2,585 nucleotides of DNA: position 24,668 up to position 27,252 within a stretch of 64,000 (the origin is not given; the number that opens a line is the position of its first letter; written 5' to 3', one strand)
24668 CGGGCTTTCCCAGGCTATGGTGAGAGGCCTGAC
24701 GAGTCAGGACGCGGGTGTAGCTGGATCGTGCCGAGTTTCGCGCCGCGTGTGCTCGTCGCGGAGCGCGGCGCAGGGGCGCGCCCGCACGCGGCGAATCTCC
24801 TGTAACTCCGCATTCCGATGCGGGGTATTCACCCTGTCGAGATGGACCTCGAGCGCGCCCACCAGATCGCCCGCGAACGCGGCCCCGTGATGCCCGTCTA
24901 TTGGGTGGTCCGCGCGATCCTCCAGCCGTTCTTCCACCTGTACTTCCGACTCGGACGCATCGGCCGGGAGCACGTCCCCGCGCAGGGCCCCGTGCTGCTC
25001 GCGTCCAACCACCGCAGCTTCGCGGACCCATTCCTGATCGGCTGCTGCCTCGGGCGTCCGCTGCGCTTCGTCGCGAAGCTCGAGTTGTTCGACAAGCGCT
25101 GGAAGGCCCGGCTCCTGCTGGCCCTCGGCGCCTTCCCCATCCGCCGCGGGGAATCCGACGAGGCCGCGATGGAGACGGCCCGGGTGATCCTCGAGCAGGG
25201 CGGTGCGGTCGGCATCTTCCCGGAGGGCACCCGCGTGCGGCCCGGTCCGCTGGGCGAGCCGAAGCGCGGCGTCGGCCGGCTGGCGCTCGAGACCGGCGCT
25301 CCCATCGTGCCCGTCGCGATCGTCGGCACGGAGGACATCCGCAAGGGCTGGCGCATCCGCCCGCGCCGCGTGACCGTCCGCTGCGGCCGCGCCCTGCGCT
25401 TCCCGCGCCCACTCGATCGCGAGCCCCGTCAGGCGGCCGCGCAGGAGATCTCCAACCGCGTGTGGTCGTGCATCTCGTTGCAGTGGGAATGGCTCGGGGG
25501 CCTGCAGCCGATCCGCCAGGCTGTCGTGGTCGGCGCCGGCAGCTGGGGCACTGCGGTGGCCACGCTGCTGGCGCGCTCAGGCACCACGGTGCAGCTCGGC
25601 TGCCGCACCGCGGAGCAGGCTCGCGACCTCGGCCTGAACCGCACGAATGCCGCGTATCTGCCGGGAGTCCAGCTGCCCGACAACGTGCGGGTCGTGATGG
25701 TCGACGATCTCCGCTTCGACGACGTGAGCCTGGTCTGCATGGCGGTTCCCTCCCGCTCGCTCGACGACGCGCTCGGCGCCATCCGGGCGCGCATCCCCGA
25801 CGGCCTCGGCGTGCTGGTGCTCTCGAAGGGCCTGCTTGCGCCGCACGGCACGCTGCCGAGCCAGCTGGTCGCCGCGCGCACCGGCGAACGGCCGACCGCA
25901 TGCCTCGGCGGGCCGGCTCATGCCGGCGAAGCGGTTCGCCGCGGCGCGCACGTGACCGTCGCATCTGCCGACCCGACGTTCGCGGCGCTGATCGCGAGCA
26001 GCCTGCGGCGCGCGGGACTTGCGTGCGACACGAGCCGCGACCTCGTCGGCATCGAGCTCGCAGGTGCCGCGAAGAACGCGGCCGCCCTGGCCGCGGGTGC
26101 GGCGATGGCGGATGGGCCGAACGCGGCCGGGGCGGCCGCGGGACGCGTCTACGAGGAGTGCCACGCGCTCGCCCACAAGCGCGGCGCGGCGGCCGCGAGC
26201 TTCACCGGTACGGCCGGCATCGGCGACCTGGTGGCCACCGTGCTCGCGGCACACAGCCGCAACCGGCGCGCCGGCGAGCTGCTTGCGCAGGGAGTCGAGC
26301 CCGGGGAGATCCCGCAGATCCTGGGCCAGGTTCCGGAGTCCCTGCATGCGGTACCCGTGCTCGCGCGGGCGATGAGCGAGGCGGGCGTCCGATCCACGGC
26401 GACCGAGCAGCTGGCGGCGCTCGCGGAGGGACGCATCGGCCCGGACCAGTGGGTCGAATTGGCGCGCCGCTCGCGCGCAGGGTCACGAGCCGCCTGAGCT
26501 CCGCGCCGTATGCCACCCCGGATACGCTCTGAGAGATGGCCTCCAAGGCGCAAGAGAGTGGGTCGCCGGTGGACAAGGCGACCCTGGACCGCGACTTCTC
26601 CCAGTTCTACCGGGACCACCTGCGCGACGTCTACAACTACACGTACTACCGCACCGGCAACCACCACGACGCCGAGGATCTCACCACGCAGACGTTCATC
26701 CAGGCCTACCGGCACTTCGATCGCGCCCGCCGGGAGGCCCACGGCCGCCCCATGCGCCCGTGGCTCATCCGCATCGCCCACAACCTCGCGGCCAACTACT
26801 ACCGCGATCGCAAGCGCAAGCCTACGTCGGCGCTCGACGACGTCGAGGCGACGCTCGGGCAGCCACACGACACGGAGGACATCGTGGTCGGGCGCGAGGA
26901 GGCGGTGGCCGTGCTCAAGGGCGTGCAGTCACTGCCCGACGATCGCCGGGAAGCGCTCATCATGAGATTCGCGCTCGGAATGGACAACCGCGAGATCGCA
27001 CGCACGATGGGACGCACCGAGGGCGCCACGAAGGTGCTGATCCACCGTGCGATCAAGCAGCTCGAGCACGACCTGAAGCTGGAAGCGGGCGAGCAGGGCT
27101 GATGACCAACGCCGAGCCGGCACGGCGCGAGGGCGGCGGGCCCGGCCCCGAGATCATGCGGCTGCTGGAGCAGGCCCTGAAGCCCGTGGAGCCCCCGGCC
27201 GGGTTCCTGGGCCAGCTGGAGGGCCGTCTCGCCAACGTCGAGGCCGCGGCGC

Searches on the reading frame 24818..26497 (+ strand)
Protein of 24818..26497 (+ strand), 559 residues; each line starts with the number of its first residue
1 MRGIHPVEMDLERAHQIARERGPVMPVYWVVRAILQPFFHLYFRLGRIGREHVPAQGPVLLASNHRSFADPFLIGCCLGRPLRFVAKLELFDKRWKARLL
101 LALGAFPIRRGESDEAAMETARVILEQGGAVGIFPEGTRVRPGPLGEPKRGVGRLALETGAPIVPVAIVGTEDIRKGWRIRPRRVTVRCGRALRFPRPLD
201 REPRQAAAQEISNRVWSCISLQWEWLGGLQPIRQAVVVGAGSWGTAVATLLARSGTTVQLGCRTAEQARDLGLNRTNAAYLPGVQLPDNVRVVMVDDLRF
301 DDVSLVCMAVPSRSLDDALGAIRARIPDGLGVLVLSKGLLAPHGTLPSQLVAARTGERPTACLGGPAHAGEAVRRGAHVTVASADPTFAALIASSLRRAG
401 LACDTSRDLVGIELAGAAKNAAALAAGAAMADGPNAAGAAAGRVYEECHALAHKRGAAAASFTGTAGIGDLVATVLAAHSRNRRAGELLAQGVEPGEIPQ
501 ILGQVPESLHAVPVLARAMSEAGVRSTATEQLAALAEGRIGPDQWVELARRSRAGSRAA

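Call 26: search_protein_families(library=pfam, proteins=[window:24818-26497:+], max_evalue=0.0001)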
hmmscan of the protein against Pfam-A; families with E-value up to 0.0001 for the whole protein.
window:24818-26497:+ (559 aa): 5 families
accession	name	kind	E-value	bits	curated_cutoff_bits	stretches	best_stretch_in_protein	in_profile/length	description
PF01553.26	Acyltransferase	-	1.2e-29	103.3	23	1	49-168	6-131/132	Acyltransferase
PF01210.29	NAD_Gly3P_dh_N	-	8.4e-26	91.3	23.1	1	236-387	3-156/158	NAD-dependent glycerol-3-phosphate dehydrogenase N-terminus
PF07479.19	NAD_Gly3P_dh_C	-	1.8e-24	87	25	1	408-546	1-141/142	NAD-dependent glycerol-3-phosphate dehydrogenase C-terminus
PF20618.3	GPD_NAD_C_bact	-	3.6e-09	37.5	27.6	1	466-520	1-53/66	Bacterial GPD, NAD-dependent C-terminal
PF02558.23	ApbA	-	5.3e-05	23.3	22.2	0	236-339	2-103/150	Ketopantoate reductase PanE/ApbA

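Call 45: find_homologous_proteins(query=window:24818-26497:+)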
Query window:24818-26497:+ (559 aa): 7120 proteins with E <= 0.001 among 8000 candidates; the best 120 are listed.
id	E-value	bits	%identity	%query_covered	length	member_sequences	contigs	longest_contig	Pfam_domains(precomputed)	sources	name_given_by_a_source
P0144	0.0e+0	1068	89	99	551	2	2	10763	PF20618.4,PF07479.20,PF02558.23,PF01210.30,PF01553.27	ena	-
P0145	0.0e+0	1058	87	97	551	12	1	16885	PF20618.4,PF07479.20,PF02558.23,PF01210.30,PF01553.27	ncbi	-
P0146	0.0e+0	1031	85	97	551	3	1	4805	PF20618.4,PF07479.20,PF02558.23,PF01210.30,PF01553.27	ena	-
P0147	1.2e-282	957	79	97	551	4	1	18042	PF20618.4,PF13241.13,PF07479.20,PF01210.30,PF01553.27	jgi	jgi:1-acyl-sn-glycerol-3-phosphate acyltransferase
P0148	2.5e-282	956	79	97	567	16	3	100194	PF20618.4,PF07479.20,PF01210.30,PF01553.27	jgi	jgi:glycerol-3-phosphate dehydrogenase (NAD(P)+)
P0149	9.4e-282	954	80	99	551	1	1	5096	PF20618.4,PF07479.20,PF02558.23,PF01210.30,PF01553.27,PF03807.24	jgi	jgi:1-acyl-sn-glycerol-3-phosphate acyltransferase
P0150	8.9e-279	944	81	94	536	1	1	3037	PF20618.4,PF07479.20,PF02558.23,PF01210.30,PF01553.27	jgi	jgi:1-acyl-sn-glycerol-3-phosphate acyltransferase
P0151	3.7e-278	942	81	94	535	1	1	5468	PF20618.4,PF07479.20,PF02558.23,PF01210.30,PF01553.27,PF03807.24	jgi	jgi:glycerol-3-phosphate dehydrogenase (NAD(P)+)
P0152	7.7e-274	928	79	96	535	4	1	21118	PF20618.4,PF07479.20,PF02558.23,PF01210.30,PF01553.27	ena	-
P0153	1.7e-264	897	76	96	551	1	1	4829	PF20618.4,PF07479.20,PF02558.23,PF01210.30,PF01553.27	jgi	jgi:glycerol-3-phosphate dehydrogenase (NAD(P)+)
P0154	5.9e-264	895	76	96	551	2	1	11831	PF20618.4,PF07479.20,PF01210.30,PF01553.27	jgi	jgi:glycerol-3-phosphate dehydrogenase (NAD(P)+)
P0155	1.4e-263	894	75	96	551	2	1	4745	PF20618.4,PF07479.20,PF02558.23,PF01210.30,PF01553.27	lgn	-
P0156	1.8e-263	894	74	99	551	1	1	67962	PF20618.4,PF07479.20,PF00070.34,PF02558.23,PF01210.30,PF01553.27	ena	-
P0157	8.7e-263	891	75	99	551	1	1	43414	PF20618.4,PF07479.20,PF02558.23,PF01210.30,PF01553.27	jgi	jgi:glycerol-3-phosphate dehydrogenase (NAD(P)+)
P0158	4.8e-262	889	75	99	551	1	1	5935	PF20618.4,PF07479.20,PF02558.23,PF01210.30,PF01553.27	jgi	jgi:glycerol-3-phosphate dehydrogenase (NAD(P)+)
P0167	4.3e-257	873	74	96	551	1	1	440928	PF20618.4,PF07479.20,PF02558.23,PF01210.30,PF01553.27,PF03807.24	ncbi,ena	-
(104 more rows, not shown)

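Call 47: find_encoding_contigs(protein=P0145, flank=10000, max_places=2)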
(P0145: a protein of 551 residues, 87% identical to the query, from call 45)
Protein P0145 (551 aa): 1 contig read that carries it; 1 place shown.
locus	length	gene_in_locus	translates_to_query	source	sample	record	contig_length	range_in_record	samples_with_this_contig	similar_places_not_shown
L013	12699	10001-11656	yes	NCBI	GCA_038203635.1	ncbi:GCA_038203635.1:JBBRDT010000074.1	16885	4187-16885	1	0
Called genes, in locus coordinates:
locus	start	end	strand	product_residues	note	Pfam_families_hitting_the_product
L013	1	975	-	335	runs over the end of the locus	PF00296:Bac_luciferase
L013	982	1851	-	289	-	PF00296:Bac_luciferase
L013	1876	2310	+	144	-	PF01243:PNPOx_N (weak), PF12900:Pyridox_ox_2 (weak)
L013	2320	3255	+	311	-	PF00296:Bac_luciferase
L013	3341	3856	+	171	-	PF00127:Copper-bind (weak), PF06525:SoxE (weak)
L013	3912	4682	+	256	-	PF02790:COX2_TM, PF00116:COX2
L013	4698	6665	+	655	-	PF00115:COX1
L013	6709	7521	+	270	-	-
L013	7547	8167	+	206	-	PF00510:COX3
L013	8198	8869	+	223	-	-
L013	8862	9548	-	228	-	PF00034:Cytochrom_C (weak), PF13473:Cupredoxin_1, PF00127:Copper-bind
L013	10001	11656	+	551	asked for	PF01553:Acyltransferase, PF01210:NAD_Gly3P_dh_N, PF02558:ApbA (weak), PF07479:NAD_Gly3P_dh_C, PF20618:GPD_NAD_C_bact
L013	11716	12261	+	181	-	PF04542:Sigma70_r2, PF08281:Sigma70_r4_2, PF04545:Sigma70_r4 (weak)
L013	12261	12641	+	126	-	-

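Call 48: find_encoding_contigs(protein=P0148, flank=10000, max_places=2)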
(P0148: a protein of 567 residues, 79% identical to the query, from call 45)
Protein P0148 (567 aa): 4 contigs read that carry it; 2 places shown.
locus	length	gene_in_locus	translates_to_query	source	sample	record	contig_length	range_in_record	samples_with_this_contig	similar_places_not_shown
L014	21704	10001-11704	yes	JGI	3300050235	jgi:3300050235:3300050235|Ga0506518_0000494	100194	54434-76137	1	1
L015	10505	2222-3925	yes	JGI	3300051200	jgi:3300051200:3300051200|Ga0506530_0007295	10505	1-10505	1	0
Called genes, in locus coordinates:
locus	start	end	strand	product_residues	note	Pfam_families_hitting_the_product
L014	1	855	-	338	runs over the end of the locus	PF00296:Bac_luciferase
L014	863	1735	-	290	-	PF00296:Bac_luciferase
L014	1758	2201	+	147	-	PF01243:PNPOx_N (weak), PF12900:Pyridox_ox_2 (weak)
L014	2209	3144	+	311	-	PF00296:Bac_luciferase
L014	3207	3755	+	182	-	PF00127:Copper-bind (weak)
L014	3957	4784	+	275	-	PF02790:COX2_TM, PF00116:COX2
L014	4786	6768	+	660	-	PF00115:COX1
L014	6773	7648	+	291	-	-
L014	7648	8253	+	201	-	PF00510:COX3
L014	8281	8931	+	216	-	-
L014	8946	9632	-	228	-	PF00034:Cytochrom_C, PF13442:Cytochrome_CBB3 (weak), PF13473:Cupredoxin_1 (weak), PF00127:Copper-bind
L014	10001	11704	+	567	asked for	PF01553:Acyltransferase, PF01210:NAD_Gly3P_dh_N, PF07479:NAD_Gly3P_dh_C, PF20618:GPD_NAD_C_bact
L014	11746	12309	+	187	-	PF04542:Sigma70_r2, PF08281:Sigma70_r4_2, PF04545:Sigma70_r4 (weak)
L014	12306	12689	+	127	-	-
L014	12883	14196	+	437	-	PF01595:CNNM, PF00571:CBS (weak), PF03471:CorC_HlyC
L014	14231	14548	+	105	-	-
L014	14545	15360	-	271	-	PF02737:3HCDH_N, PF00725:3HCDH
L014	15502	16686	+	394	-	PF00108:Thiolase_N, PF02803:Thiolase_C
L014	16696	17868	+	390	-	PF02771:Acyl-CoA_dh_N, PF02770:Acyl-CoA_dh_M, PF00441:Acyl-CoA_dh_1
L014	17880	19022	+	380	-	PF02771:Acyl-CoA_dh_N, PF00441:Acyl-CoA_dh_1, PF08028:Acyl-CoA_dh_2 (weak)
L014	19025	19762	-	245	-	PF01135:PCMT, PF01209:Ubie_methyltran, PF13489:Methyltransf_23, PF08241:Methyltransf_11, PF08242:Methyltransf_12, PF13649:Methyltransf_25, PF13847:Methyltransf_31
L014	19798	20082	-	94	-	-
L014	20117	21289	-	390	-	PF04122:CW_binding_2 (weak)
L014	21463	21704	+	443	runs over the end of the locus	PF02771:Acyl-CoA_dh_N, PF02770:Acyl-CoA_dh_M, PF00441:Acyl-CoA_dh_1, PF08028:Acyl-CoA_dh_2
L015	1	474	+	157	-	?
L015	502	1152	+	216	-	-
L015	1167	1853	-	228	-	PF00034:Cytochrom_C, PF13442:Cytochrome_CBB3 (weak), PF13473:Cupredoxin_1 (weak), PF00127:Copper-bind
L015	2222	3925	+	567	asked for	PF01553:Acyltransferase, PF01210:NAD_Gly3P_dh_N, PF07479:NAD_Gly3P_dh_C, PF20618:GPD_NAD_C_bact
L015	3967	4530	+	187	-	PF04542:Sigma70_r2, PF08281:Sigma70_r4_2, PF04545:Sigma70_r4 (weak)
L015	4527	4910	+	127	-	-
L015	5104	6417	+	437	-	PF01595:CNNM, PF00571:CBS (weak), PF03471:CorC_HlyC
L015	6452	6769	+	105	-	-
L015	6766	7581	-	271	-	PF02737:3HCDH_N, PF00725:3HCDH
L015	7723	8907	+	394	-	PF00108:Thiolase_N, PF02803:Thiolase_C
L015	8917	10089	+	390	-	PF02771:Acyl-CoA_dh_N, PF02770:Acyl-CoA_dh_M, PF00441:Acyl-CoA_dh_1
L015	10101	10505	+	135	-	?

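Call 49: find_encoding_contigs(protein=P0167, flank=10000, max_places=2)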
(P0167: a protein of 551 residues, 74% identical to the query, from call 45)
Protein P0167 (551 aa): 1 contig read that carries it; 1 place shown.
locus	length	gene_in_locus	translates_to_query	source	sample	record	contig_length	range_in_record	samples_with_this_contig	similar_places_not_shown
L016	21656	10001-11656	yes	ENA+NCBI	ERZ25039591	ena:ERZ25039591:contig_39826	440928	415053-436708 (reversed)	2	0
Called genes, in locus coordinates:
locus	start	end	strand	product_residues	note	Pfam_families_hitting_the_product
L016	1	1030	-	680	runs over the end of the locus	PF04020:Phage_holin_4_2, PF01663:Phosphodiest (weak)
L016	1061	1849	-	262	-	-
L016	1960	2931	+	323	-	-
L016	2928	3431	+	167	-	PF06271:RDD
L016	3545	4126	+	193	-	-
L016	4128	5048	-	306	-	-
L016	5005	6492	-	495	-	PF00884:Sulfatase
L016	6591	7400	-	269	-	PF03781:FGE-sulfatase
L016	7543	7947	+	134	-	PF23636:DUF7144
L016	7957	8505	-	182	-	PF02627:CMD (weak)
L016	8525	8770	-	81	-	-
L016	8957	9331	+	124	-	PF14079:DUF4260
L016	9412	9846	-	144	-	PF11645:PDDEXK_5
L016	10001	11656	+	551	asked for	PF01553:Acyltransferase, PF01210:NAD_Gly3P_dh_N, PF02558:ApbA, PF03807:F420_oxidored (faint), PF07479:NAD_Gly3P_dh_C, PF20618:GPD_NAD_C_bact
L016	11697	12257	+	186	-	PF04542:Sigma70_r2, PF08281:Sigma70_r4_2, PF04545:Sigma70_r4 (faint)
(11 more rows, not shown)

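Call 53: find_encoding_contigs(protein=P0144, flank=10000, max_places=3)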
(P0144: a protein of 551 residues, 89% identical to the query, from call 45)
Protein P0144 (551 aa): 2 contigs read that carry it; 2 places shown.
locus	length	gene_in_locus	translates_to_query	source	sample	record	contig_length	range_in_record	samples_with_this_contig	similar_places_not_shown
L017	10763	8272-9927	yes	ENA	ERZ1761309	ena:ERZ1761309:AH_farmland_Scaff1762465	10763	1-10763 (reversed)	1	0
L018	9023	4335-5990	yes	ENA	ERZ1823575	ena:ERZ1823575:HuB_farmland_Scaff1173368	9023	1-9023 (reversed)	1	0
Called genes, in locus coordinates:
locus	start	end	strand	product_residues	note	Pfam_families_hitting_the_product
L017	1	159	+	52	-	?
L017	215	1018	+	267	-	PF02790:COX2_TM, PF00116:COX2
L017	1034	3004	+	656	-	PF00115:COX1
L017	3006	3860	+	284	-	-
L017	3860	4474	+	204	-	PF00510:COX3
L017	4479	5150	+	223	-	-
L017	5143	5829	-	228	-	PF00034:Cytochrom_C, PF13442:Cytochrome_CBB3 (weak), PF13473:Cupredoxin_1 (weak), PF00127:Copper-bind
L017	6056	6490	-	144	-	PF11645:PDDEXK_5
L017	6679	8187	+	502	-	PF07676:PD40 (faint), PF00930:DPPIV_N (faint), PF26549:Tricorn_N, PF26550:Tricorn_2nd (weak), PF26549:Tricorn_N (weak)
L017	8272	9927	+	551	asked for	PF01553:Acyltransferase, PF01210:NAD_Gly3P_dh_N, PF02558:ApbA (weak), PF07479:NAD_Gly3P_dh_C, PF20618:GPD_NAD_C_bact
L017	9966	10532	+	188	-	PF04542:Sigma70_r2, PF08281:Sigma70_r4_2, PF04545:Sigma70_r4 (weak)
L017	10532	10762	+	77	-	?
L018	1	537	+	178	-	?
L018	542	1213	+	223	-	-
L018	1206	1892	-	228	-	PF00034:Cytochrom_C, PF13442:Cytochrome_CBB3 (weak), PF13473:Cupredoxin_1 (weak), PF00127:Copper-bind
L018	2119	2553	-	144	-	PF11645:PDDEXK_5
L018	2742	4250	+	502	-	PF07676:PD40 (faint), PF00930:DPPIV_N (faint), PF26549:Tricorn_N, PF26550:Tricorn_2nd (weak), PF26549:Tricorn_N (weak)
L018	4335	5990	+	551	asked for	PF01553:Acyltransferase, PF01210:NAD_Gly3P_dh_N, PF02558:ApbA (weak), PF07479:NAD_Gly3P_dh_C, PF20618:GPD_NAD_C_bact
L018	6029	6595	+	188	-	PF04542:Sigma70_r2, PF08281:Sigma70_r4_2, PF04545:Sigma70_r4 (weak)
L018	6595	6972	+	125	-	-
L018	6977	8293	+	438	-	PF00685:Sulfotransfer_1, PF13469:Sulfotransfer_3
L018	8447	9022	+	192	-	?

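Call 74: search_protein_families(library=pfam, proteins=[L017:6679-8187:+], max_evalue=0.01)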
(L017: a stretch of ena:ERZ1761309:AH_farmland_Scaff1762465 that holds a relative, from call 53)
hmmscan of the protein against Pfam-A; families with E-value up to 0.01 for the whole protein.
L017:6679-8187:+ (502 aa): 6 families
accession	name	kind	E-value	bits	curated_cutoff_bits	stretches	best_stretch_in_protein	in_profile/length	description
PF07676.18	PD40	-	6.8e-22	77.3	20.9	3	201-218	13-30/38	WD40-like Beta Propeller Repeat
PF00930.27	DPPIV_N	-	2.1e-08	33.7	22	0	202-239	48-85/354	Dipeptidyl peptidase IV (DPP IV) N-terminal region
PF24797.1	Beta-prop_WDR35_TULP_N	-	8.3e-05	22.3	80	0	68-145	118-192/332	WDR35/TULP4 N-terminal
PF25174.1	Beta-prop_THOC3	-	0.00039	20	305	0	64-125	87-148/272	THOC3 beta-propeller domain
PF08450.18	SGL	-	0.00089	19.4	26.3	0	47-96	114-163/246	SMP-30/Gluconolactonase/LRE-like region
PF14583.12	Pectate_lyase22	-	0.0081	15.4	30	0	219-262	218-260/386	Oligogalacturonate lyase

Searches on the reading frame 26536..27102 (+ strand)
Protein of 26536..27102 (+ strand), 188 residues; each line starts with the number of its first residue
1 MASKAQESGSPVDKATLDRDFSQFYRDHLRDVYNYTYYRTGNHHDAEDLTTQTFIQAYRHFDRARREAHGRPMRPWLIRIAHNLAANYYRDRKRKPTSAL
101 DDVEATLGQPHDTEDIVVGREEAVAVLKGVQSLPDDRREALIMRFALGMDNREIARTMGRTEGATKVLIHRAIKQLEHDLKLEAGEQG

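Call 27: search_protein_families(library=pfam, proteins=[window:26536-27102:+], max_evalue=0.0001)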
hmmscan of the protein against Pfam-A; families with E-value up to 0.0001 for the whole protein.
window:26536-27102:+ (188 aa): 3 families
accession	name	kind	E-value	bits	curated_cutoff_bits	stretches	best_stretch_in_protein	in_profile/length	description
PF04542.20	Sigma70_r2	-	1.7e-14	53.8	24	1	24-94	1-70/71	Sigma-70 region 2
PF08281.18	Sigma70_r4_2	-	2.2e-13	50.1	25.7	1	126-176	4-54/54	Sigma-70, region 4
PF04545.22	Sigma70_r4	-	8.2e-07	28.9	24.1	1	131-176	3-48/50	Sigma-70, region 4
